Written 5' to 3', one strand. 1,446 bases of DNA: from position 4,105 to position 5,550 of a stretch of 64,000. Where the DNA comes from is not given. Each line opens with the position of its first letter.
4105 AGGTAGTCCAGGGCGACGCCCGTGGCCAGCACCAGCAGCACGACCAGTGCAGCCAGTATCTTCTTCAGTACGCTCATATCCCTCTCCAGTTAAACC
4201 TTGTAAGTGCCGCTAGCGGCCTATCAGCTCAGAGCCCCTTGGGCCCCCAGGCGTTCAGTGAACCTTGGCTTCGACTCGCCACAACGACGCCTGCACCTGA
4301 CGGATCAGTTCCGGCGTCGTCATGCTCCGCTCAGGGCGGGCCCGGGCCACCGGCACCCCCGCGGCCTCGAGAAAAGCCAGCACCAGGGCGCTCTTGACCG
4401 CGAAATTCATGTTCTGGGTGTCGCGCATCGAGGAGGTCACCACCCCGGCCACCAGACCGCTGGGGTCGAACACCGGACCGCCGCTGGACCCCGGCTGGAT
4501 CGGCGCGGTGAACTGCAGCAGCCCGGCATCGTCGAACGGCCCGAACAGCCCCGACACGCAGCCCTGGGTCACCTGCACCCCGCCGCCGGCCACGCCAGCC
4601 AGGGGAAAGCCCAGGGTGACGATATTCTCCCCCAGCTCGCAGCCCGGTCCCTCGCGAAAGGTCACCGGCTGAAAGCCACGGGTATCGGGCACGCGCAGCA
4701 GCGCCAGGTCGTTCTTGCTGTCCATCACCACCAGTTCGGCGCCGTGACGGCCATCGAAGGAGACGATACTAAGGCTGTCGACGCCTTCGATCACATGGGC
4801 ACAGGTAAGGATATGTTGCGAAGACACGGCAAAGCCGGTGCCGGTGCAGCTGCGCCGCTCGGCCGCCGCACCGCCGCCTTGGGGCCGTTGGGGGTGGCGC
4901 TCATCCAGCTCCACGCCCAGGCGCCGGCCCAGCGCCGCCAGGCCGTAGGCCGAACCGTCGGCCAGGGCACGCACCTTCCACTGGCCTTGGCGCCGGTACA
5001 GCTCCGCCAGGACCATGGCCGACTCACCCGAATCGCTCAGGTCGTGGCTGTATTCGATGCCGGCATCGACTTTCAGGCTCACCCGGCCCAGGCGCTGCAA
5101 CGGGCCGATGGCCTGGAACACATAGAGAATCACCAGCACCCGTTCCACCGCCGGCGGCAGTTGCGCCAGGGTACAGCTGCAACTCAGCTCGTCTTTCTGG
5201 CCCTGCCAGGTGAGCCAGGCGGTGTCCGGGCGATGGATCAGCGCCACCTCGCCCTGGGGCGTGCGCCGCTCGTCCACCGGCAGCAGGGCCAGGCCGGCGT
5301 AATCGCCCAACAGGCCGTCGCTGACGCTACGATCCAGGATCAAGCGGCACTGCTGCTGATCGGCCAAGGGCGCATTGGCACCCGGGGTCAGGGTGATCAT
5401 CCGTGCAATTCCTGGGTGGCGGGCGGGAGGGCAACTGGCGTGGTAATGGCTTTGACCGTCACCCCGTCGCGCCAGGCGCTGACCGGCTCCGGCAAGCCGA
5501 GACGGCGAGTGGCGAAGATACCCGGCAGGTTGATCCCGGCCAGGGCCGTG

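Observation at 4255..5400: TerD-like domain fused to a trypsin-like serine protease inside the Ter enzyme operon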

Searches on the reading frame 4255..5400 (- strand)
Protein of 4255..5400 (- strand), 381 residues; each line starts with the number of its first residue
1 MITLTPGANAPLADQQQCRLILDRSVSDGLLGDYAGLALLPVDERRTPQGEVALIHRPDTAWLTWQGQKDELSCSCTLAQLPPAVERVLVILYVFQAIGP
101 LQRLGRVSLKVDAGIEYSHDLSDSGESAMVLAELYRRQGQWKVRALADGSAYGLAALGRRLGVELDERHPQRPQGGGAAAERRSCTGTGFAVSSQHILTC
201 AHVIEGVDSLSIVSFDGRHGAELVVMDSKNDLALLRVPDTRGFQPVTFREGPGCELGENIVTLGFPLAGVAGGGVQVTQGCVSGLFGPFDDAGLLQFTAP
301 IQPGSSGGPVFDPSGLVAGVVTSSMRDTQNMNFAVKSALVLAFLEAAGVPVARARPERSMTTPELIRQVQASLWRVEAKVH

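Call 5: search_protein_families(library=pfam, proteins=[window:4255-5400:-], max_evalue=0.01)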
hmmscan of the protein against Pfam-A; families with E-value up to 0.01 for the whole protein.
window:4255-5400:- (381 aa): 3 families
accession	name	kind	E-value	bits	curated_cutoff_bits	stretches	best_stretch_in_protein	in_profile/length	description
PF13365.12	Trypsin_2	-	1.1e-25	91.4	27.6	1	187-320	1-144/144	Trypsin-like peptidase domain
PF02342.23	TerD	-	7.5e-12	45.5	25.3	1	63-157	80-183/187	TerD domain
PF00089.32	Trypsin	-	6.8e-07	29.8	20.6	1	184-338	24-214/220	Trypsin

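Call 6: search_protein_families(library=ncbifam, proteins=[window:4255-5400:-], max_evalue=0.01)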
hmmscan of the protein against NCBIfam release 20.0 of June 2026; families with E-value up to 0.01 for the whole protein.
window:4255-5400:- (381 aa): 13 families
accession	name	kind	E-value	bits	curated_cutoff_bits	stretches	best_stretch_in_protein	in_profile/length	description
NF033740.0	MarP_fam_protase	equivalog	2.7e-25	89.2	250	1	177-347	203-377/390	MarP family serine protease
TIGR02037.1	degP_htrA_DO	subfamily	1.3e-20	73.8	416.2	1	176-344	51-224/434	Do family serine endopeptidase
NF047968.1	SerProtHtrA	equivalog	2.3e-16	60.1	470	1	180-336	82-245/357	serine protease HtrA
NF041521.1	HhoA_HhoB_HtrA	equivalog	3.8e-16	59.3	450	1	181-335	53-211/335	HhoA/HhoB/HtrA family serine endopeptidase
TIGR02038.1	protease_degS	equivalog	1e-09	38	422.95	1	187-331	80-225/351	outer membrane-stress sensor serine endopeptidase DegS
NF008147.1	PRK10898.1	equivalog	5.7e-08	32.3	408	1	187-330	80-224/352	outer membrane-stress sensor serine endopeptidase DegS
NF053637.1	SerProtHtrAspr2045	equivalog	7.4e-08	31.7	650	1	196-327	118-257/394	serine protease HtrA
NF040960.1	MamE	equivalog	8.2e-08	31.3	800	1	182-345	119-291/659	magnetosome formation protease MamE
NF007526.1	PRK10139.1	equivalog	2.1e-07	30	756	1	193-325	101-234/456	serine endoprotease DegQ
NF008189.1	PRK10942.1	equivalog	1.3e-06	27.1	720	1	181-340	109-274/477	serine endoprotease DegP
NF050055.1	SerProtHtrAMycob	equivalog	1.4e-06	27.6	800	1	186-323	235-379/502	serine protease HtrA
NF041810.1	Avs1b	equivalog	2.6e-05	21.6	1500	1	184-270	17-110/1931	AVAST type 1 anti-phage system protease Avs1b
NF040961.1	MamO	equivalog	3e-05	22.6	800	1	177-343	90-263/648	magnetosome protein MamO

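Call 7: find_homologous_proteins(query=window:4255-5400:-, max_evalue=0.00001)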
Query window:4255-5400:- (381 aa): 753 proteins with E <= 0.00001 among 8000 candidates; the best 120 are listed.
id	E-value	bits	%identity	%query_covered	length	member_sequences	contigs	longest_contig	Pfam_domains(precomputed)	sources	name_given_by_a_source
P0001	1.9e-250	848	100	100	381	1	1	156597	PF13365.13,PF02342.24,PF00089.33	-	-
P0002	2.6e-239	812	95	100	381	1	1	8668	PF13365.13,PF02342.24,PF00089.33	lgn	-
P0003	5.4e-217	738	88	100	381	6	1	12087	PF13365.13,PF02342.24,PF00089.33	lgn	-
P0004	1.1e-215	734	87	100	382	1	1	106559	PF13365.13,PF02342.24,PF00089.33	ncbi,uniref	ncbi:MAG: trypsin-like peptidase domain-containing protein [Pseudomonas sp.]|uniref:trypsin-like pep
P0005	1.1e-215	734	87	100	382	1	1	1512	PF13365.13,PF02342.24,PF00089.33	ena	-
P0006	4.9e-143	495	64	99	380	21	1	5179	PF13365.13,PF02342.24,PF00089.33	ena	-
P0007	8.2e-143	494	64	99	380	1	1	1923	PF13365.13,PF02342.24,PF00089.33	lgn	-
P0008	2.2e-142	493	63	99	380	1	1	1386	PF13365.13,PF02342.24,PF00089.33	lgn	-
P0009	3.0e-142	492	63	99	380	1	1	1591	PF13365.13,PF02342.24,PF00089.33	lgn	-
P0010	3.9e-142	492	63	99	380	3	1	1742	PF13365.13,PF02342.24,PF00089.33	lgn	-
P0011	5.1e-142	492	62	99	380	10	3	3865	PF13365.13,PF02342.24,PF00089.33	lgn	-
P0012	8.2e-142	491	63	99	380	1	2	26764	PF13365.13,PF02342.24,PF00089.33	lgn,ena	-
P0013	3.8e-141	489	63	99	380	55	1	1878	PF13365.13,PF02342.24,PF00089.33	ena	-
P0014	5.1e-141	488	63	99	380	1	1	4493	PF13365.13,PF02342.24,PF00089.33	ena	-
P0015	7.9e-141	488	63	99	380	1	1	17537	PF13365.13,PF02342.24,PF00089.33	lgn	-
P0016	3.0e-139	483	61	99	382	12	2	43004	PF13365.13,PF02342.24,PF00089.33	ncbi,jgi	ncbi:MAG: S1-C subfamily serine protease [Pseudomonas sp.]|jgi:S1-C subfamily serine protease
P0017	5.0e-138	478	65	92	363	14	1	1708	PF13365.13,PF02342.24,PF00089.33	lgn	-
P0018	5.4e-138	478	61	99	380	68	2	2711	PF13365.13,PF02342.24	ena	-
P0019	1.2e-137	477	60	99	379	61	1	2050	PF13365.13,PF02342.24,PF00089.33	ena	-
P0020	1.6e-137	477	61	99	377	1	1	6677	PF13365.13,PF02342.24,PF00089.33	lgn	-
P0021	1.8e-137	477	61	99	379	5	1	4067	PF13365.13,PF02342.24,PF00089.33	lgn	-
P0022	2.6e-137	476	62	98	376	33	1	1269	PF13365.13,PF02342.24,PF00089.33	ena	-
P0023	3.7e-137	476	61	99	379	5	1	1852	PF13365.13,PF02342.24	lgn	-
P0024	3.9e-137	476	61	98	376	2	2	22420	PF13365.13,PF02342.24,PF00089.33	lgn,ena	-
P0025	3.9e-137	476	60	99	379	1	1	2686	PF13365.13,PF02342.24,PF00089.33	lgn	-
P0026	7.9e-137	475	60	99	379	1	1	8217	PF13365.13,PF02342.24,PF00089.33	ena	-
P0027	1.3e-135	471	61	99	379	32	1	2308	PF13365.13,PF02342.24,PF00089.33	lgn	-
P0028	1.5e-132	461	60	98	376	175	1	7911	PF13365.13,PF02342.24,PF00089.33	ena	-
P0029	1.1e-128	448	55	99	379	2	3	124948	PF13365.13,PF02342.24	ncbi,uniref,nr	ncbi:trypsin-like peptidase domain-containing protein [Pseudomonas rubra]|uniref:Trypsin-like peptid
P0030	4.5e-128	446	55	99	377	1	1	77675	PF13365.13,PF02342.24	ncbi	-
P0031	4.9e-128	446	53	99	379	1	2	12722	PF13365.13,PF02342.24,PF00089.33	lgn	-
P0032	5.4e-128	445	54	99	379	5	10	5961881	PF13365.13,PF02342.24,PF00089.33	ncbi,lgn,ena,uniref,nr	ncbi:trypsin-like peptidase domain-containing protein [Pseudomonas sichuanensis]|uniref:trypsin-like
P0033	5.7e-128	445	55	99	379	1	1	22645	PF13365.13,PF02342.24,PF00089.33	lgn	-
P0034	1.5e-127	444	55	99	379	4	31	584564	PF13365.13,PF02342.24,PF00089.33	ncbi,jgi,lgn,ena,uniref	ncbi:trypsin-like peptidase domain-containing protein [Pseudomonas sp. NY15437]|uniref:trypsin-like 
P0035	1.5e-127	444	55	99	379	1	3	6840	PF13365.13,PF02342.24,PF00089.33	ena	-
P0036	1.8e-127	444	54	99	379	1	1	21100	PF13365.13,PF02342.24,PF00089.33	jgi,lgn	jgi:S1-C subfamily serine protease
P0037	2.9e-127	443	54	99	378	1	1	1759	PF13365.13,PF02342.24,PF00089.33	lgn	-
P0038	5.3e-127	442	53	99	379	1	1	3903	PF13365.13,PF02342.24,PF00089.33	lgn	-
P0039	6.4e-127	442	54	99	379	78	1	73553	PF13365.13,PF02342.24,PF00089.33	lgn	-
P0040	7.9e-127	442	54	99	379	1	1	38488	PF13365.13,PF02342.24,PF00089.33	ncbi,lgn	-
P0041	1.1e-126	441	54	99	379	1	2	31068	PF13365.13,PF02342.24,PF00089.33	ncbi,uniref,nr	ncbi:trypsin [Pseudomonas sp. 1D4]|uniref:trypsin-like peptidase domain-containing protein n=1 Tax=P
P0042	2.7e-126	440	54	99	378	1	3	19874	PF13365.13,PF02342.24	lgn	-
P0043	5.0e-126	439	53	99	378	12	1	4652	PF13365.13,PF02342.24,PF00089.33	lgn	-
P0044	6.8e-126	439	53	99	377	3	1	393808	PF13365.13,PF02342.24,PF00089.33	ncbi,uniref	ncbi:trypsin-like peptidase domain-containing protein [Pseudomonas sp. TWP3-1]|uniref:trypsin-like p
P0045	1.3e-125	438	53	99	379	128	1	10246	PF13365.13,PF02342.24,PF00089.33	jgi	-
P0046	2.8e-125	437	53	99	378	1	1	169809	PF13365.13,PF02342.24,PF00089.33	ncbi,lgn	ncbi:TPA: trypsin-like peptidase domain-containing protein [Pseudomonas aeruginosa]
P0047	5.3e-125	436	53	99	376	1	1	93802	PF13365.13,PF02342.24,PF00089.33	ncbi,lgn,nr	ncbi:trypsin [Burkholderia sp. Bp9126]|nr:trypsin [Burkholderia sp. Bp9126]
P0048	5.7e-125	436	53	99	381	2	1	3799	PF13365.13,PF02342.24,PF00089.33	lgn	-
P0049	7.6e-125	435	54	99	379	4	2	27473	PF13365.13,PF02342.24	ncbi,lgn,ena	-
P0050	8.0e-125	435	55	99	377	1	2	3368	PF13365.13,PF02342.24,PF00089.33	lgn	-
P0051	1.8e-124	434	53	99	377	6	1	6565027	PF13365.13,PF02342.24,PF00089.33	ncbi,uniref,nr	ncbi:trypsin-like peptidase domain-containing protein [Pseudomonas allokribbensis]|uniref:trypsin-li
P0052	4.1e-124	433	53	99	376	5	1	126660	PF13365.13,PF02342.24,PF00089.33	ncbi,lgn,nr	ncbi:trypsin [Burkholderia sp. Bp9002]|nr:trypsin [Burkholderia sp. Bp9002]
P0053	5.4e-124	432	52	99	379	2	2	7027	PF13365.13,PF02342.24,PF00089.33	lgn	-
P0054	6.0e-124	432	53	99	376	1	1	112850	PF13365.13,PF02342.24,PF00089.33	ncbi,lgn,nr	ncbi:trypsin [Burkholderia sp. Bp9125]|nr:trypsin [Burkholderia sp. Bp9125]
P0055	7.8e-124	432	51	99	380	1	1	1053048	PF13365.13,PF02342.24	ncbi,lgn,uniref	ncbi:trypsin-like peptidase domain-containing protein [Pseudomonas sp. LRF_L74]|uniref:trypsin-like 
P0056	1.5e-123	431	54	94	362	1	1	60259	PF13365.13,PF02342.24,PF00089.33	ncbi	-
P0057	1.9e-123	431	53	99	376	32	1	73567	PF13365.13,PF02342.24,PF00089.33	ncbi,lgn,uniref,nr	ncbi:trypsin-like peptidase domain-containing protein [Burkholderia ubonensis]|uniref:trypsin-like p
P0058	2.0e-123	430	54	99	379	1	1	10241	PF13365.13,PF02342.24,PF00089.33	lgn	-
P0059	2.3e-123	430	52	99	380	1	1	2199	PF13365.13,PF02342.24,PF00089.33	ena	-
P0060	3.0e-123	430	53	99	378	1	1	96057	PF13365.13,PF02342.24,PF00089.33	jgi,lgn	jgi:S1-C subfamily serine protease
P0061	3.1e-123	430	53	99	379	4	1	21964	PF13365.13,PF02342.24,PF00089.33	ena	-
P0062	3.3e-123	430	54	99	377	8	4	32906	PF13365.13,PF02342.24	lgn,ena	-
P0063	4.6e-123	429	52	99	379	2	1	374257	PF13365.13,PF02342.24,PF00089.33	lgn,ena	-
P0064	7.2e-123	429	52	99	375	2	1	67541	PF13365.13,PF02342.24,PF00089.33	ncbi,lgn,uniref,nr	ncbi:trypsin [Burkholderia ubonensis]|uniref:trypsin-like peptidase domain-containing protein n=1 Ta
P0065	7.7e-123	429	54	99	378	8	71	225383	PF13365.13,PF02342.24,PF00089.33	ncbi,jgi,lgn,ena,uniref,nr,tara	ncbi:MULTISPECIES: trypsin-like peptidase domain-containing protein [Pseudomonas]|uniref:Trypsin n=1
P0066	8.2e-123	428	54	99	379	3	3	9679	PF13365.13,PF02342.24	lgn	-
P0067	9.2e-123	428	52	99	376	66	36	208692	PF13365.13,PF02342.24,PF00089.33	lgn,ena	-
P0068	1.0e-122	428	53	99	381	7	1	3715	PF13365.13,PF02342.24,PF00089.33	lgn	-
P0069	1.2e-122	428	54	99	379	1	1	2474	PF13365.13,PF02342.24,PF00089.33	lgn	-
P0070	1.8e-122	427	56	99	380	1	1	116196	PF13365.13,PF02342.24,PF00089.33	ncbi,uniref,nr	ncbi:trypsin-like peptidase domain-containing protein [Stutzerimonas stutzeri]|uniref:trypsin-like p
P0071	2.4e-122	427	52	99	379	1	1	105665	PF13365.13,PF02342.24,PF00089.33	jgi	jgi:S1-C subfamily serine protease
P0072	3.1e-122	427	52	99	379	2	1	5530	PF13365.13,PF02342.24,PF00089.33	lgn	-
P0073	3.4e-122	426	52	99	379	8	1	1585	PF13365.13,PF02342.24,PF00089.33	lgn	-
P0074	3.9e-122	426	52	99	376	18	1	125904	PF13365.13,PF02342.24,PF00089.33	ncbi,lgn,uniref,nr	ncbi:trypsin-like peptidase domain-containing protein [Burkholderia stagnalis]|uniref:trypsin-like p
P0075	4.5e-122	426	52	99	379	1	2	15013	PF13365.13,PF02342.24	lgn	-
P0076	4.7e-122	426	53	99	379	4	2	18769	PF13365.13,PF02342.24,PF00089.33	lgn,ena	-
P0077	4.8e-122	426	52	99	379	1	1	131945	PF13365.13,PF02342.24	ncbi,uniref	ncbi:trypsin-like peptidase domain-containing protein [Pseudomonas sp. NPDC098747]|uniref:trypsin-li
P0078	5.4e-122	426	52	99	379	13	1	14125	PF13365.13,PF02342.24,PF00089.33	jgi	jgi:S1-C subfamily serine protease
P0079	5.9e-122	426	52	99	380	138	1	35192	PF13365.13,PF02342.24,PF00089.33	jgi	-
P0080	8.0e-122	425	51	99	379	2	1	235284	PF13365.13,PF02342.24,PF00089.33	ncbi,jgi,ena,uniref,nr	ncbi:trypsin-like peptidase domain-containing protein [Pseudomonas sp. CDFA 602]|uniref:trypsin-like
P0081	8.7e-122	425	53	99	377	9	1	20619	PF13365.13,PF02342.24,PF00089.33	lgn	-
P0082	9.4e-122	425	52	99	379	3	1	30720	PF13365.13,PF02342.24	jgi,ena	-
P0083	1.0e-121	425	53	99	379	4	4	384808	PF13365.13,PF02342.24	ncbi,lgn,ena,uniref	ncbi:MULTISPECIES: trypsin-like peptidase domain-containing protein [unclassified Pseudomonas]|unire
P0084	1.4e-121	424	53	99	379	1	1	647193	PF13365.13,PF02342.24,PF00089.33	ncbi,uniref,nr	ncbi:trypsin-like peptidase domain-containing protein [Pseudomonas nunensis]|uniref:trypsin-like pep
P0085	1.4e-121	424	52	99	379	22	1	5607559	PF13365.13,PF02342.24,PF00089.33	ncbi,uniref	ncbi:trypsin-like peptidase domain-containing protein [Pseudomonas syringae]|uniref:trypsin-like pep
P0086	1.8e-121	424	52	99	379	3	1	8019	PF13365.13,PF02342.24,PF00089.33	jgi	jgi:S1-C subfamily serine protease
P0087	2.2e-121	424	52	99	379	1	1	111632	PF13365.13,PF02342.24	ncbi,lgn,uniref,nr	ncbi:trypsin-like peptidase domain-containing protein [Pseudomonas sp. MF6776]|uniref:trypsin-like p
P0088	2.6e-121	423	51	99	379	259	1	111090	PF13365.13,PF02342.24,PF00089.33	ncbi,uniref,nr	ncbi:trypsin-like peptidase domain-containing protein [Pseudomonas sp. ICMP 10191]|uniref:trypsin-li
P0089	3.0e-121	423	54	99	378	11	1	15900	PF13365.13,PF02342.24,PF00089.33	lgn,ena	-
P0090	3.8e-121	423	53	99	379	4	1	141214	PF13365.13,PF02342.24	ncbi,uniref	ncbi:trypsin-like peptidase domain-containing protein [Pseudomonas sp. NPDC087598]|uniref:trypsin-li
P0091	3.8e-121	423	53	99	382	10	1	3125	PF13365.13,PF02342.24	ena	-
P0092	4.4e-121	423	53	99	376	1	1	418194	PF13365.13,PF02342.24,PF00089.33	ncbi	-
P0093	9.9e-121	422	54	99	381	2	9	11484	PF13365.13,PF02342.24,PF00089.33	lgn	-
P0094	1.3e-120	421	52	99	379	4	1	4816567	PF13365.13,PF02342.24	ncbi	ncbi:trypsin-like peptidase domain-containing protein [Pseudomonas segetis]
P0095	1.4e-120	421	51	99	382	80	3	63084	PF13365.13,PF02342.24,PF00089.33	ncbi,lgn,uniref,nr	ncbi:trypsin-like peptidase domain-containing protein [Pseudomonas syringae]|uniref:trypsin-like pep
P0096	1.7e-120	421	52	99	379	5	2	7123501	PF13365.13,PF02342.24,PF00089.33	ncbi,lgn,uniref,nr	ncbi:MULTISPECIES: trypsin-like peptidase domain-containing protein [Pseudomonas]|uniref:Putative se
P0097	1.9e-120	421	52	99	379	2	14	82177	PF13365.13,PF02342.24,PF00089.33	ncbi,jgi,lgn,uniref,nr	ncbi:trypsin-like peptidase domain-containing protein [Pseudomonas violetae]|jgi:S1-C subfamily seri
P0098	1.9e-120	421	53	99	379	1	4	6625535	PF13365.13,PF02342.24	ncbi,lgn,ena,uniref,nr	ncbi:serine protease [Pseudomonas sp. Seg1]|uniref:trypsin-like peptidase domain-containing protein 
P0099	2.7e-120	420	51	99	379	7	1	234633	PF13365.13,PF02342.24,PF00089.33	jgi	jgi:S1-C subfamily serine protease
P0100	3.1e-120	420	51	99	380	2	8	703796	PF13365.13,PF02342.24,PF00089.33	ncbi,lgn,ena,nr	ncbi:trypsin-like peptidase domain-containing protein [Pseudomonas syringae]|nr:trypsin-like peptida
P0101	5.8e-120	419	51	99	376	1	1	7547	PF13365.13,PF02342.24,PF00089.33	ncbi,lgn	-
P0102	8.1e-120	419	52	99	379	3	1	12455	PF13365.13,PF02342.24,PF00089.33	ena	-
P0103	1.0e-119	418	52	99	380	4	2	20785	PF13365.13,PF02342.24,PF00089.33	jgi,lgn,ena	-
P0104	1.1e-119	418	53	99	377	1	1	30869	PF13365.13,PF02342.24,PF00089.33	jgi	-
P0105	1.3e-119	418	51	99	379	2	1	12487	PF13365.13,PF02342.24,PF00089.33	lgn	-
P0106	1.4e-119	418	52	99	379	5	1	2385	PF13365.13,PF02342.24,PF00089.33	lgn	-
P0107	1.4e-119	418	52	99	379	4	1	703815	PF13365.13,PF02342.24,PF00089.33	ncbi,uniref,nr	ncbi:trypsin-like peptidase domain-containing protein [Pseudomonas fluorescens]|uniref:TerD domain-c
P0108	1.9e-119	417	51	99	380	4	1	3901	PF13365.13,PF02342.24,PF00089.33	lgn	-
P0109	2.0e-119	417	53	99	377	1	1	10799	PF13365.13,PF02342.24,PF00089.33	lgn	-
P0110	2.2e-119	417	52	99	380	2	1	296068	PF13365.13,PF02342.24,PF00089.33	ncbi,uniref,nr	ncbi:trypsin-like peptidase domain-containing protein [Pseudomonas sp. H3(2019)]|uniref:trypsin-like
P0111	2.5e-119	417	51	99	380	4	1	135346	PF13365.13,PF02342.24,PF00089.33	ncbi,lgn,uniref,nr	ncbi:trypsin-like peptidase domain-containing protein [uncultured Pseudomonas sp.]|uniref:trypsin-li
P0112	2.8e-119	417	52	99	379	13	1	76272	PF13365.13,PF02342.24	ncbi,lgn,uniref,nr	ncbi:trypsin [Pseudomonas sp. PB103]|uniref:trypsin-like peptidase domain-containing protein n=1 Tax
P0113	4.3e-119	416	51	99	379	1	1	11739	PF13365.13,PF02342.24,PF00089.33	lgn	-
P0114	5.3e-119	416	52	99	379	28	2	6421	PF13365.13,PF02342.24,PF00089.33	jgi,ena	-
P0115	5.5e-119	416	51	99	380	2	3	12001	PF13365.13,PF02342.24,PF00089.33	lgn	-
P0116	6.0e-119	416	51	99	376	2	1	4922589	PF13365.13,PF02342.24,PF00089.33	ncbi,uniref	ncbi:trypsin-like peptidase domain-containing protein [Microbulbifer sp. ZKSA006]|uniref:trypsin-lik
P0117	6.5e-119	416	52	99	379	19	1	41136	PF13365.13,PF02342.24,PF00089.33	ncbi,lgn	ncbi:MAG: trypsin-like peptidase domain-containing protein [Pseudomonas prosekii]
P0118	7.0e-119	416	51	99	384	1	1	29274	PF13365.13,PF02342.24,PF00089.33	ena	-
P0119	8.0e-119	415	51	99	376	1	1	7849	PF13365.13,PF02342.24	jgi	jgi:S1-C subfamily serine protease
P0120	1.2e-118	415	52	99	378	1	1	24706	PF13365.13,PF02342.24,PF00089.33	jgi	-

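Call 20: search_solved_structures(query=A2, max_evalue=0.01, show_alignments=2)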
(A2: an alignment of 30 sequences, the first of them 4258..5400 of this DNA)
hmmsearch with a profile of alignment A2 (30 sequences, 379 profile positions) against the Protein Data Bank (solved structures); distinct sequences matched with E-value up to 0.01: 116 (the best 60 are shown).
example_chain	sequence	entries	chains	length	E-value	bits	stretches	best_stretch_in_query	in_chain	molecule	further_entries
1l1j_A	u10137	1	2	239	7.4e-19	71.2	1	180-346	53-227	heat shock protease HtrA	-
5y28_A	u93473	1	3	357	1.9e-18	69.8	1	178-337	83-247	Periplasmic serine endoprotease DegP-like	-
3nwu_A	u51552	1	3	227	2.4e-18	69.5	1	177-346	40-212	Serine protease HTRA1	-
7xs0_A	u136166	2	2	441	2.9e-18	69.2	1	178-337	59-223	Periplasmic serine endoprotease DegP-like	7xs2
5y2d_A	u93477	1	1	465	3.3e-18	69.1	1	178-337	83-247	Periplasmic serine endoprotease DegP-like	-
3nzi_A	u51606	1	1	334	4.8e-18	68.5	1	177-348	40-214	Serine protease HTRA1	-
7sjn_A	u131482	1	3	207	5.2e-18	68.4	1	177-342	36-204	Serine protease HTRA1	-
5to1_A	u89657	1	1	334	6.6e-18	68.1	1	181-344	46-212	Serine protease HTRA2, mitochondrial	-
3tjn_A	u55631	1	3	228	7.1e-18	67.9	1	177-342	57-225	Serine protease HTRA1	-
6z0x_A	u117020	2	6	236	1.2e-17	67.2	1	177-344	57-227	Serine protease HTRA1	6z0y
6z0e_A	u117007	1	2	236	1.2e-17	67.2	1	177-344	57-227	Serine protease HTRA1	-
7sjo_A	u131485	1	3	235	1.5e-17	66.8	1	177-346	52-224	Serine protease HTRA1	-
5m3n_A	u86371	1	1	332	1.6e-17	66.8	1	181-344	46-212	Serine protease HTRA2, mitochondrial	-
5tnz_A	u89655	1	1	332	1.6e-17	66.8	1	181-344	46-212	Serine protease HTRA2, mitochondrial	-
5tny_A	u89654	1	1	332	1.6e-17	66.8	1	181-344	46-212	Serine protease HTRA2, mitochondrial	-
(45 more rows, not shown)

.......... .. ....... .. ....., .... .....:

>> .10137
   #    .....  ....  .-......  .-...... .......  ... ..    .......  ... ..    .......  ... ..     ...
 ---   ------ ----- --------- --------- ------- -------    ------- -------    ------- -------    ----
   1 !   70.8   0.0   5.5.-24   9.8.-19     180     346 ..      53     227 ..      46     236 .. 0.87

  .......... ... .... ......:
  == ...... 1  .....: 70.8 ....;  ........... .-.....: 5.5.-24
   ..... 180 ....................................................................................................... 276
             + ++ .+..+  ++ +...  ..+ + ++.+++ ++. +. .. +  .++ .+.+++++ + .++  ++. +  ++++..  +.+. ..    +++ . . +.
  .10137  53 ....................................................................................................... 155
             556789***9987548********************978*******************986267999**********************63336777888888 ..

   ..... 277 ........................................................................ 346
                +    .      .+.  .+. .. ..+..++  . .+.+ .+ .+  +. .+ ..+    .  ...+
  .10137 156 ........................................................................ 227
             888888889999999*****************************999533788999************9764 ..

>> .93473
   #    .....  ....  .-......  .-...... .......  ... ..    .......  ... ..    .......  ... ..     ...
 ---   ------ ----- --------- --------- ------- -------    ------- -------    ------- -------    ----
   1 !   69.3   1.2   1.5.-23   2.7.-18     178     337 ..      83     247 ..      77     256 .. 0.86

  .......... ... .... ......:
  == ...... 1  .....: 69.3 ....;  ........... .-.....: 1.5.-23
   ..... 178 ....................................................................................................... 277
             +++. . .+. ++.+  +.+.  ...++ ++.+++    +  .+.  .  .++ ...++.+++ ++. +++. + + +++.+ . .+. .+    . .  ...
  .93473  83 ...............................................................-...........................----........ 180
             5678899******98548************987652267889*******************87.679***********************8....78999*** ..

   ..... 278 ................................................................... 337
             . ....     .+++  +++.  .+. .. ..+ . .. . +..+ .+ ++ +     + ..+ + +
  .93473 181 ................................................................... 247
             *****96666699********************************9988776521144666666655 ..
